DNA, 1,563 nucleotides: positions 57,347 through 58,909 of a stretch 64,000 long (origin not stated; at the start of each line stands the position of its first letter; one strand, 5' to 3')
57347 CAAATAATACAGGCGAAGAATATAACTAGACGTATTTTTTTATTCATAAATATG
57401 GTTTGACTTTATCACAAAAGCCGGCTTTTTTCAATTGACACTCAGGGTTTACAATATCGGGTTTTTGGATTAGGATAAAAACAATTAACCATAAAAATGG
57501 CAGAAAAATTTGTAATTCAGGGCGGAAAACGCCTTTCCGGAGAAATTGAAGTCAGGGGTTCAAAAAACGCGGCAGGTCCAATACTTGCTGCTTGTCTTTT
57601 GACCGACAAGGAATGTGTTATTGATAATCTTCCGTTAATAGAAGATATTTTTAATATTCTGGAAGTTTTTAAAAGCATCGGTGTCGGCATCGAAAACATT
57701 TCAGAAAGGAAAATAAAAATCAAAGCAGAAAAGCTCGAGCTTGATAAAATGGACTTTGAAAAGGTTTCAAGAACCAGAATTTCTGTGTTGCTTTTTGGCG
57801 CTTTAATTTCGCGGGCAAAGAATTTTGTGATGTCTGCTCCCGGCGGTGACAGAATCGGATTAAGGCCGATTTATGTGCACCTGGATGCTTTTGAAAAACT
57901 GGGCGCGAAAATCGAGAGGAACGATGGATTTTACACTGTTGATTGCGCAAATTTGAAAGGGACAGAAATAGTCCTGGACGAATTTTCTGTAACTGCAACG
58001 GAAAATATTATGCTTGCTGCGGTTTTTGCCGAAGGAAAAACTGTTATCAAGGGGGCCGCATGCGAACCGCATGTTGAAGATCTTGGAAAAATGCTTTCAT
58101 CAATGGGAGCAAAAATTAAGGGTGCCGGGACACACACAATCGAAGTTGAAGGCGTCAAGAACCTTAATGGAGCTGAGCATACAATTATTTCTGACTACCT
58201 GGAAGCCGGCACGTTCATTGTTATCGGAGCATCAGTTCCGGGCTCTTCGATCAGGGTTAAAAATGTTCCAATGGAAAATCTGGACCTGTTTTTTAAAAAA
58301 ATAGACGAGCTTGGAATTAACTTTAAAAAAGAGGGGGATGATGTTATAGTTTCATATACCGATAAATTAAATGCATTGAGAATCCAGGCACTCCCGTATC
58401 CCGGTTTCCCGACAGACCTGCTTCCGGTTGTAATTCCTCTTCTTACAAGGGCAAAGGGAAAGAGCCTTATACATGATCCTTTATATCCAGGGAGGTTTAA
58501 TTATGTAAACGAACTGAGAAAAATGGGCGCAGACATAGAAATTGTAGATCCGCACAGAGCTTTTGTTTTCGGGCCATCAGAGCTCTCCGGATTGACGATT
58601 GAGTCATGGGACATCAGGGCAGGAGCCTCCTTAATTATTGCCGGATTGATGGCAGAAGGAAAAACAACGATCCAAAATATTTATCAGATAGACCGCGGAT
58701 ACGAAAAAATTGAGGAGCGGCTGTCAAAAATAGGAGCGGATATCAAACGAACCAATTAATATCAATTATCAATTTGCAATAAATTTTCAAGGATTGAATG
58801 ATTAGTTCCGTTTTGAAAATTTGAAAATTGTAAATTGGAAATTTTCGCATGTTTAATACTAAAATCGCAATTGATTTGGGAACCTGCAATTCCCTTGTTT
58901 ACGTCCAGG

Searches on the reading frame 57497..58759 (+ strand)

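Call 78: search_protein_families(library=pfam, proteins=[window:57497-58759:+], max_evalue=0.00001)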
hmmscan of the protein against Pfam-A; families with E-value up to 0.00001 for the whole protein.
window:57497-58759:+ (420 aa): 1 family
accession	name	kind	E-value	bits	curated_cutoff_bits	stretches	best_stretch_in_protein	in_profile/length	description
PF00275.25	EPSP_synthase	-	6.7e-85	285.7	22.8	1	7-409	1-417/417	EPSP synthase (3-phosphoshikimate 1-carboxyvinyltransferase)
